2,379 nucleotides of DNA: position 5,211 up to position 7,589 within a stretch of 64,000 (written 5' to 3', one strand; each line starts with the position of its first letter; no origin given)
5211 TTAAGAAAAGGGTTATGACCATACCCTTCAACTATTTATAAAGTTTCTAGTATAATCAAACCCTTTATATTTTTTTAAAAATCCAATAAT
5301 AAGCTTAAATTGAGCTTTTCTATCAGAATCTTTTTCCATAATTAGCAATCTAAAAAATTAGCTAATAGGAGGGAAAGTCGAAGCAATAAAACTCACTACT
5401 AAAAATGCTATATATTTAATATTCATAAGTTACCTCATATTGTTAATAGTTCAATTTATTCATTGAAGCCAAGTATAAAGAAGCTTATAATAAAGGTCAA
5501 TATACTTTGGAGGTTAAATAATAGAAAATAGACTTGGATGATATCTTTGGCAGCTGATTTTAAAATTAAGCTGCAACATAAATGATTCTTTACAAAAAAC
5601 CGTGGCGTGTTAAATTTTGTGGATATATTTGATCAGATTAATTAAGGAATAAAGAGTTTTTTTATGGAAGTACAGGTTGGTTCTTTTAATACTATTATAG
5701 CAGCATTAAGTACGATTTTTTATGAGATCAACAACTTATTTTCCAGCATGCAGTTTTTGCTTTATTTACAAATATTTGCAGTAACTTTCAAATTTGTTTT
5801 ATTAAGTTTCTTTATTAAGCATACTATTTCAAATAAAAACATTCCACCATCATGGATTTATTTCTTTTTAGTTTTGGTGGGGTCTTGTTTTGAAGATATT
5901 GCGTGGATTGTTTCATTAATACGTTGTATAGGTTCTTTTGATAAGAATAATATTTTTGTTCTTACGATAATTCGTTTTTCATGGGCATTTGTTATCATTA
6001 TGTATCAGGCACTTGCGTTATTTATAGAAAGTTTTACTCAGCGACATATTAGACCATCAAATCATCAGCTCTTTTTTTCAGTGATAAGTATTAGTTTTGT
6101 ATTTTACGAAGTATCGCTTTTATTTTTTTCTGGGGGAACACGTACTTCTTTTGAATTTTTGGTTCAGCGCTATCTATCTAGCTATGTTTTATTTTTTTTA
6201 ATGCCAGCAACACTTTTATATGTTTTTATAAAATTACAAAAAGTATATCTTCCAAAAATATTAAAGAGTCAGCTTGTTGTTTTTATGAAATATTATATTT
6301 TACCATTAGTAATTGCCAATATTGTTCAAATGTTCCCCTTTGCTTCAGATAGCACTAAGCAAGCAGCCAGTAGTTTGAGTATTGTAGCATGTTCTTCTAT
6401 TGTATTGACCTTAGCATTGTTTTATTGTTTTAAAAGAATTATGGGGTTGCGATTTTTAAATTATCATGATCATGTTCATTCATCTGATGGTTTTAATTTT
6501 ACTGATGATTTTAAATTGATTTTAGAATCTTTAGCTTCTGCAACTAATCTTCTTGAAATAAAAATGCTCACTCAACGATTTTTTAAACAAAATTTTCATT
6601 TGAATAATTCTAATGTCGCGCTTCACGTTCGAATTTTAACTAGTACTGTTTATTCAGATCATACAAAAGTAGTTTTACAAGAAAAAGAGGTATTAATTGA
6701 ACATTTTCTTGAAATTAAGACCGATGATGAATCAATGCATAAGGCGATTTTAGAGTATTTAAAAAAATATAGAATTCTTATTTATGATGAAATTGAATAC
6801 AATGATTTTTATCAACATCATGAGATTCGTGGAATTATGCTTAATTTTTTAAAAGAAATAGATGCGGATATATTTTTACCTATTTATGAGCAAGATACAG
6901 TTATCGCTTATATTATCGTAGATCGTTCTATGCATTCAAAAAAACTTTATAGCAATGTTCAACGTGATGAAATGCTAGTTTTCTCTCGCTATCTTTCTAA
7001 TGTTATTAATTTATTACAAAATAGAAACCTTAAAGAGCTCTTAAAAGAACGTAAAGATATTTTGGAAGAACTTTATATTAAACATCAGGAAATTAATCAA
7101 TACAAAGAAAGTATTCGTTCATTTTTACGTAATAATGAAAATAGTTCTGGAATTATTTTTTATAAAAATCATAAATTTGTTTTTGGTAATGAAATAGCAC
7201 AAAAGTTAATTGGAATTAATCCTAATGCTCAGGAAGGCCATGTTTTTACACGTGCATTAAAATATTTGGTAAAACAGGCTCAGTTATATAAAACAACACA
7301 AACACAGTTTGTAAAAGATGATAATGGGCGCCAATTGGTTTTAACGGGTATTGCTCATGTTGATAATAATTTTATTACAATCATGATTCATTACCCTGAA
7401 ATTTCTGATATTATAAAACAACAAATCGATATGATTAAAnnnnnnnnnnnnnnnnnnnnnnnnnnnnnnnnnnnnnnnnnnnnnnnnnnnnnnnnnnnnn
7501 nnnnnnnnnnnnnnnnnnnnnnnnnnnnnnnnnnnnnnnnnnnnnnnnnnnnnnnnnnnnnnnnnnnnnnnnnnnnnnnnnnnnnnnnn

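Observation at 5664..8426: Polytopic membrane protein ending in an ATPase-dead, GAFTGA-less sigma-54-activator module plus a Fis-type HTH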

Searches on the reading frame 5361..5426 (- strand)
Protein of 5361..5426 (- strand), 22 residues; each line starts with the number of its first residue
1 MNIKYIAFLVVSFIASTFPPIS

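Call 80: search_protein_families(library=pfam, proteins=[window:5361-5426:-], max_evalue=10)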
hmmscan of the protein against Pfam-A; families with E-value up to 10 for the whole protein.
seq(22 aa): 0 families

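Call 81: search_protein_families(library=ncbifam, proteins=[window:5361-5426:-], max_evalue=10)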
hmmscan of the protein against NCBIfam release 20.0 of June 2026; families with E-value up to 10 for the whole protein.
seq(22 aa): 0 families

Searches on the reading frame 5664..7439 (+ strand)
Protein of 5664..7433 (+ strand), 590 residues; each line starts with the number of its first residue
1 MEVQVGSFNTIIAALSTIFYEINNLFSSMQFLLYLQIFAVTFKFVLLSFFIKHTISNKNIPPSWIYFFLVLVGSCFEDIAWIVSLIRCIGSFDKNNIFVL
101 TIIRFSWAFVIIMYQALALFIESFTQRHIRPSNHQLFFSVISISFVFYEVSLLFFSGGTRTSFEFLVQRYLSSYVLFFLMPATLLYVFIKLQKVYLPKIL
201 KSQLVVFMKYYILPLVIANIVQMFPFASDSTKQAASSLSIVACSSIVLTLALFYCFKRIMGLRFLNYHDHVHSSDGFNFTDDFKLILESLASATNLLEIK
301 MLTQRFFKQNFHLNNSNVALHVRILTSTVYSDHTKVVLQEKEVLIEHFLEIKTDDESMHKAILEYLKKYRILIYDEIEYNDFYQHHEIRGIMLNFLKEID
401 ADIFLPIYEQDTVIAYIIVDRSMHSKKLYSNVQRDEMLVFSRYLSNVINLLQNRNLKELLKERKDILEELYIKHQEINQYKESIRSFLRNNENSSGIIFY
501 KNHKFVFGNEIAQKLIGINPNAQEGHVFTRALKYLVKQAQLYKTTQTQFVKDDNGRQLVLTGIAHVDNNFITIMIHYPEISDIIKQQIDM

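Call 33: search_protein_representatives(protein=window:5664-7433:+)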
Query: 590 residues. Proteins with E-value up to 0.001 (for the whole library): 387; up to 1e-10: 327; up to 1e-30: 251. The best 150 are listed.
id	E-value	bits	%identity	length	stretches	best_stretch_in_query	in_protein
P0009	2.5e-154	531.6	48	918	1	16-589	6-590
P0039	3.2e-137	475.1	43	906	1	25-589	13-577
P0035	1.9e-126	439.6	43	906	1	23-588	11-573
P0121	1.0e-122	427.2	40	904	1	16-590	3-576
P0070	3.5e-119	415.6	41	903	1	27-589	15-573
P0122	5.6e-116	405.0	39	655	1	16-589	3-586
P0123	1.8e-115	403.4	40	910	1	22-589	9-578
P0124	4.7e-110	385.5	41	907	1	18-589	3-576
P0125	8.4e-110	384.6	39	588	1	31-589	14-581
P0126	1.5e-109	383.8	39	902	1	50-587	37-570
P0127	2.4e-105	369.9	38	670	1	19-590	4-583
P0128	1.1e-104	367.8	40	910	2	28-589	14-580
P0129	1.3e-104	367.4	39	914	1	26-586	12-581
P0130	2.1e-104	366.8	37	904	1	26-590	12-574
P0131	1.6e-102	360.6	38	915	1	20-588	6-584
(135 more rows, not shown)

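Call 53: predict_structure(alignment_id=A3)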
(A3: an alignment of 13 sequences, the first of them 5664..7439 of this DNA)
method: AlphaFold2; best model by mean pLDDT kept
length: 592 residues; sequences in the alignment: 13
mean_pLDDT: 72.9   pTM: 0.55
mean pLDDT of the five models: 72.9, 72.8, 72.5, 70.7, 70.4
residues with pLDDT >= 90: 21; 70-90: 390; 50-70: 112; < 50: 69
segments of 3 or more residues with pLDDT < 50: 224-235, 261-279, 326-335, 482-492, 580-582, 587-592
pLDDT, mean of each block of 10 residues (from residue 1): 60 77 77 88 87 73 81 88 78 70 84 89 74 89 90 74 78 84 86 70 75 77 48 56 80 70 37 40 70 80 82 80 58 55 77 66 80 75 73 87 83 83 55 69 79 62 73 65 47 69 80 76 78 84 76 72 70 73 47 40
secondary structure, 60 per line:
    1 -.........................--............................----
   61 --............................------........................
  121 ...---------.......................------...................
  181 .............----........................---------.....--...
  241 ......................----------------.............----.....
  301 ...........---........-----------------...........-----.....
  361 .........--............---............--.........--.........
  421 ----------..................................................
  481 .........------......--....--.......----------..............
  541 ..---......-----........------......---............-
elements in order: H2-26 H29-56 H63-90 H97-123 H133-155 H162-193 H198-221 H231-235 H238-262 H279-291 H296-311 E318-322 H340-350 H356-369 H374-383 H387-398 E401-409 E412-420 H431-489 E496-501 E504-507 H510-516 H527-542 E546-551 E557-564 E571-576 H580-591

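Call 55: fold_search(model_id=the predicted structure, library=pdb)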
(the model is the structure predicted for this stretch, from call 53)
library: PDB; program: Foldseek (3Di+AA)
matches with E <= 10: 1131; with E <= 0.001: 0
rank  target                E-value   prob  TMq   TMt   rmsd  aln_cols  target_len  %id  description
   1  6pl0_B                1.0e-03  1.00  0.18  0.18  22.1       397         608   11  Crystal structure of the dark-adapted full-length bacteriophytochrome XccBphP from Xanthomonas campestris in the Pr st (released 2020-12-30)
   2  9dqh_A                1.1e-03  1.00  0.27  0.53   6.2       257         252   13  CryoEM structure of Gq-coupled MRGPRD with a new agonist EP-2825 (released 2024-12-11)
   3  8efb_R                2.9e-03  1.00  0.27  0.48   7.7       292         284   13  Oliceridine-bound mu-opioid receptor-Gi complex (released 2022-11-09)
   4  6g20_B                2.9e-03  1.00  0.22  0.25  21.9       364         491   10  Crystal structure of a fluorescence optimized bathy phytochrome PAiRFP2 derived from wild-type Agp2 in its functional  (released 2018-11-28)
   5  6g1z_B                4.0e-03  1.00  0.23  0.26  22.1       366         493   11  Crystal structure of a fluorescence optimized bathy phytochrome PAiRFP2 derived from wild-type Agp2 in its Pfr state. (released 2018-11-28)
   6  3nop                  4.0e-03  1.00  0.22  0.27  22.2       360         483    9  Light-induced intermediate structure L1 of Pseudomonas aeruginosa bacteriophytochrome (released 2012-11-07)
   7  7fd8_A                4.6e-03  1.00  0.28  0.22   6.2       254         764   14  Thermostabilised full length human mGluR5-5M bound with L-quisqualic acid (released 2021-09-08)
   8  8rjn_B                4.6e-03  1.00  0.23  0.27  22.2       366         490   11  Serial femtosecond X-ray structure of a fluorescence optimized bathy phytochrome PAiRFP2 derived from wild-type Agp2 i (released 2025-05-14)
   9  6g1z_A                4.6e-03  1.00  0.22  0.26  22.2       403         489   10  Crystal structure of a fluorescence optimized bathy phytochrome PAiRFP2 derived from wild-type Agp2 in its Pfr state. (released 2018-11-28)
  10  5lly_C                4.8e-03  1.00  0.22  0.25  20.3       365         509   10  Photosensory Module of Bacteriophytochrome linked Diguanylyl Cyclase from Idiomarina species A28L (released 2017-03-15)
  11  8rvx_C                4.8e-03  1.00  0.22  0.26  21.9       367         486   11  Cph1 phytochrome PAS-GAF-PHY Y176H mutant (released 2025-03-12)
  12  8rvx_A                5.0e-03  1.00  0.22  0.25  21.1       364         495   11  Cph1 phytochrome PAS-GAF-PHY Y176H mutant (released 2025-03-12)
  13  6g20_A                5.7e-03  1.00  0.22  0.26  22.3       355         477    9  Crystal structure of a fluorescence optimized bathy phytochrome PAiRFP2 derived from wild-type Agp2 in its functional  (released 2018-11-28)
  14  7y12_R                6.0e-03  1.00  0.26  0.46   7.3       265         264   14  Cryo-EM structure of MrgD-Gi complex with beta-alanine (released 2022-07-20)
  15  8u62_A                6.0e-03  1.00  0.23  0.27  21.6       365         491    9  Cryo-EM structure of PsBphP in Pfr state, Dimer of Dimers FL (released 2024-08-21)
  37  4lrz_H                1.1e-02  0.99  0.11  0.20  16.1       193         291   13  Crystal Structure of the E.coli DhaR(N)-DhaL complex (released 2014-01-29)
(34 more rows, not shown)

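Call 59: search_protein_families(library=pfam, alignment_id=A3, max_evalue=5)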
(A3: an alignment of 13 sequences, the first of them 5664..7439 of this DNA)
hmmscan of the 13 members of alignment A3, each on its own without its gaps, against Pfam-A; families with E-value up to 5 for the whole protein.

A. member 1, window:5664-7439:+ (592 aa): 1 family
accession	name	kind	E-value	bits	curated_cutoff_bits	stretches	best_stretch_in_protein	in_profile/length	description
PF21975.1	ASNSD1-SEP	-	1.7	9.3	27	1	430-480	42-89/96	ASNSD1 upstream open reading frame protein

B. families by the number of members that match (of 13 scanned): 13 families
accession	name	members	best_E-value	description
PF06295.17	ZapG-like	3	0.057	Z-ring associated protein G-like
PF13185.12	GAF_2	2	0.051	GAF domain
PF11544.13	Spc42p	1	0.006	Spindle pole body component Spc42p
PF09868.14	DUF2095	1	0.043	Uncharacterized protein conserved in archaea (DUF2095)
PF06946.16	Phage_holin_5_1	1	0.091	Bacteriophage A118-like holin, Hol118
PF06512.18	Na_trans_assoc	1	0.096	Sodium ion transport-associated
PF02926.22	THUMP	1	0.1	THUMP domain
PF19162.5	DUF5844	1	0.12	Family of unknown function (DUF5844)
PF22809.1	DUF7014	1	0.14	Domain of unknown function (DUF7014)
PF04859.17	DUF641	1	0.16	Plant protein of unknown function (DUF641)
PF12017.13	Tnp_P_element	1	0.64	Transposable element P transposase-like, HTH domain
PF03885.18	DUF327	1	0.76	Protein of unknown function (DUF327)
PF21975.1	ASNSD1-SEP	1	1.7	ASNSD1 upstream open reading frame protein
